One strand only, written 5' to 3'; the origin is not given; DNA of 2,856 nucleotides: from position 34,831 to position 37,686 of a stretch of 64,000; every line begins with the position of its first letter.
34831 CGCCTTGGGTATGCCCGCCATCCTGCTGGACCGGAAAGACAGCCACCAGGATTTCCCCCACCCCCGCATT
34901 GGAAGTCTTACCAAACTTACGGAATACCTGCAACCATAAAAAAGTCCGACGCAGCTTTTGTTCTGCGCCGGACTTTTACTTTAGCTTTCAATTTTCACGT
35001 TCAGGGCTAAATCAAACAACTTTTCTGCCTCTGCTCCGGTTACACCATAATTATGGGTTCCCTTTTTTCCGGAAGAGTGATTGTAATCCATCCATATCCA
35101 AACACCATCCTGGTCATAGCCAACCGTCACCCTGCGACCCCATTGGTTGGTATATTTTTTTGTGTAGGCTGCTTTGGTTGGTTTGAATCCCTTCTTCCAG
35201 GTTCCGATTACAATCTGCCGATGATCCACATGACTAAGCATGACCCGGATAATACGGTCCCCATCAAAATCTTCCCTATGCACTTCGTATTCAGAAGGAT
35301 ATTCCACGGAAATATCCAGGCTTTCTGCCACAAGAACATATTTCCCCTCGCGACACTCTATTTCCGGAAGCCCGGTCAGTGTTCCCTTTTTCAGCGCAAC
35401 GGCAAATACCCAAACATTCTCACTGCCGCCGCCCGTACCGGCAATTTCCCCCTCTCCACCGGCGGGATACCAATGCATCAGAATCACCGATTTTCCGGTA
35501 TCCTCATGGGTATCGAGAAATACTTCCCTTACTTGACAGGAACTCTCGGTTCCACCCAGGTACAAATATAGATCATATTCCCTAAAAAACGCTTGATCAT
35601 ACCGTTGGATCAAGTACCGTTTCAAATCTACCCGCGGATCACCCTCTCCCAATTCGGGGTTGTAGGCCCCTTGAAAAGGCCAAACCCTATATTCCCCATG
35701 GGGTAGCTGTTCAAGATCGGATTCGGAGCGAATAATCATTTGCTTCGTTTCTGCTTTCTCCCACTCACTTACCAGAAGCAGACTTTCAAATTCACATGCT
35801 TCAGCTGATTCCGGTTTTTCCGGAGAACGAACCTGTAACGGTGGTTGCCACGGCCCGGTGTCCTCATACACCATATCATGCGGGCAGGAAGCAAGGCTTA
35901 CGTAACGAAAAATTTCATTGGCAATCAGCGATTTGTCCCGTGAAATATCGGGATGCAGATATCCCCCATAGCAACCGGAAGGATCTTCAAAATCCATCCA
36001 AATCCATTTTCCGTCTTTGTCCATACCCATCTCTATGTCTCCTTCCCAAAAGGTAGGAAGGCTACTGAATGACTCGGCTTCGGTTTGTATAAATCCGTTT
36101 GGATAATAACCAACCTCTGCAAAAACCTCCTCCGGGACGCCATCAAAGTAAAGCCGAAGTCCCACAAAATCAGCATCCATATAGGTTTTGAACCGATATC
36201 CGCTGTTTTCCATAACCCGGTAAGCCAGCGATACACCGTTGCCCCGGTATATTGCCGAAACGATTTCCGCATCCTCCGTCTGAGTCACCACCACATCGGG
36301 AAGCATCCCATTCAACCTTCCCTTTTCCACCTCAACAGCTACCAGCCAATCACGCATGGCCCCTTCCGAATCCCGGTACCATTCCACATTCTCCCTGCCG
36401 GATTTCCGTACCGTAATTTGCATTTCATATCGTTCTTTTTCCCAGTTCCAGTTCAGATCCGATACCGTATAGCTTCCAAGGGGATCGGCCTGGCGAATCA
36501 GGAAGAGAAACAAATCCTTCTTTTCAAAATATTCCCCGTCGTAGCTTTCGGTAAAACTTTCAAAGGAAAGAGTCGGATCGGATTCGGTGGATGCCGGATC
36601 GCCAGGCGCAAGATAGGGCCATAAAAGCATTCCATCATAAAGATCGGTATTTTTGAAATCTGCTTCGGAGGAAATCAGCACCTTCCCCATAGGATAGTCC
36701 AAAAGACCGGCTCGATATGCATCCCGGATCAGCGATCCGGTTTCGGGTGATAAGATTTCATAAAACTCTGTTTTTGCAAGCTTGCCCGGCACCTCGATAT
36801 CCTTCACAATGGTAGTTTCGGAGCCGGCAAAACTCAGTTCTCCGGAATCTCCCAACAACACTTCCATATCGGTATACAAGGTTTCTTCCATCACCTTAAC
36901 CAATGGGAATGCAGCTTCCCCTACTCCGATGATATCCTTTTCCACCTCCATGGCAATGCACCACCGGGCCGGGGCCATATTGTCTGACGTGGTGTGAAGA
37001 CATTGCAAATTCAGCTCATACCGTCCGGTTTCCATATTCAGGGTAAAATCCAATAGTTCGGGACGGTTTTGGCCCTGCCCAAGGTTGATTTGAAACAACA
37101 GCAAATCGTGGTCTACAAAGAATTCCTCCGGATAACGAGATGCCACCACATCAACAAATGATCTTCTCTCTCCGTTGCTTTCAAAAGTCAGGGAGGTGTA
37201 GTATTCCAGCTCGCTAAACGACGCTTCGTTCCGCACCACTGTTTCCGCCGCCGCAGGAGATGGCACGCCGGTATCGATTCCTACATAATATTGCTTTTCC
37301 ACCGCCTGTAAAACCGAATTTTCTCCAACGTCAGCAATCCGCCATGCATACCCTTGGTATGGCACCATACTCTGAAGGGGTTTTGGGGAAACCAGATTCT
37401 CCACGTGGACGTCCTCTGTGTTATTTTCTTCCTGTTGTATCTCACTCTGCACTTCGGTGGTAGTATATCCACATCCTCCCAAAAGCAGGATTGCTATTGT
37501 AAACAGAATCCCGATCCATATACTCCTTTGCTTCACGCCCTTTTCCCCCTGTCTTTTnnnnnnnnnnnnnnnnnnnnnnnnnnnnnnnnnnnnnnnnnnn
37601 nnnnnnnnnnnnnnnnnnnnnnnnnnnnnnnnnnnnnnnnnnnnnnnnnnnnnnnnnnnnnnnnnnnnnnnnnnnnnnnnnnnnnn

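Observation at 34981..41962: Operon of five paralogous lipoproteins built from two repeating modules that match no family I recognise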

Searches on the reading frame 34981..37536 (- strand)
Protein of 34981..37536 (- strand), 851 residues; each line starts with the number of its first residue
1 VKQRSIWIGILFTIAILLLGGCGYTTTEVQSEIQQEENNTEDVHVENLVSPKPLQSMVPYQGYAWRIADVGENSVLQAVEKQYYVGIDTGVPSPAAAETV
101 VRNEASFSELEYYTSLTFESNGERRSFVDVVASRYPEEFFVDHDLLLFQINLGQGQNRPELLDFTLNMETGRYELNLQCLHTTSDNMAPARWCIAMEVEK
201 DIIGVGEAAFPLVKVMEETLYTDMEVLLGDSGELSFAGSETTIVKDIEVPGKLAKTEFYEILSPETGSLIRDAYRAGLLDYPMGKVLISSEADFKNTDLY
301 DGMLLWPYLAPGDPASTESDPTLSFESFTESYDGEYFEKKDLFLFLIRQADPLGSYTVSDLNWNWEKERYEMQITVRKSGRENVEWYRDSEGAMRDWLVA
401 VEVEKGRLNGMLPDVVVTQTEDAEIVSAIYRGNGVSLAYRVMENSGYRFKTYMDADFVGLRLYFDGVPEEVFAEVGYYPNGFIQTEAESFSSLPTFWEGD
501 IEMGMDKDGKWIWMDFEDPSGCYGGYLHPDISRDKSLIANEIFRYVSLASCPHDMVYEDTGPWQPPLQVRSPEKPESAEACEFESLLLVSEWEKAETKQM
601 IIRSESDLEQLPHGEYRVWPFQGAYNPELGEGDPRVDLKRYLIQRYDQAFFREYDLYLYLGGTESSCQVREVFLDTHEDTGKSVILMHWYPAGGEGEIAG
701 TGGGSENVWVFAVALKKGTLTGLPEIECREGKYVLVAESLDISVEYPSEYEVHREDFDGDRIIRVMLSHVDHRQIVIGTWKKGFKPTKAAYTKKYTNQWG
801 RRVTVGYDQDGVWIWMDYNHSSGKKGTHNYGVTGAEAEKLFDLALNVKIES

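Call 3: search_protein_families(library=pfam, proteins=[window:34981-37536:-], max_evalue=1)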
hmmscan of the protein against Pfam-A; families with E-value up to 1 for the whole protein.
window:34981-37536:- (851 aa): 1 family
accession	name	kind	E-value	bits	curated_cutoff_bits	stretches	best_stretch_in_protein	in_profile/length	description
PF03453.22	MoeA_N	-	0.011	15.9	30.8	1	56-106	48-108/160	MoeA N-terminal region (domain I and II)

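Call 4: search_protein_families(library=ncbifam, proteins=[window:34981-37536:-], max_evalue=1)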
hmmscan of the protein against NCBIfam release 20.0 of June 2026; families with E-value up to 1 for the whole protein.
window:34981-37536:- (851 aa): 2 families
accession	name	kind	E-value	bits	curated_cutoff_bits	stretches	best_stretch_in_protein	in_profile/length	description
NF003459.0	PRK05074.1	equivalog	0.046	13.5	175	1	35-103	30-95/176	inosine/xanthosine triphosphatase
NF047847.2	SS_mature_LptM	equivalog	0.14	12.3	27.7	1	1-24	1-22/31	LPS translocon maturation chaperone LptM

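Call 21: search_protein_families(library=phrogs, proteins=[window:34981-37536:-], max_evalue=0.1)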
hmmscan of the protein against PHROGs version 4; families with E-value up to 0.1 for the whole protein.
window:34981-37536:- (851 aa): 0 families

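Call 77: search_protein_families(library=padloc, proteins=[window:34981-37536:-], max_evalue=0.1)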
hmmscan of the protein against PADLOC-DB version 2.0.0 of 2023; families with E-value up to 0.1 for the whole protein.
window:34981-37536:- (851 aa): 1 family
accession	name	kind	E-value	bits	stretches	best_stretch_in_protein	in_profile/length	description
PDLC04619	PDC-M38B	-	0.036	11.7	1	354-425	17-86/240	-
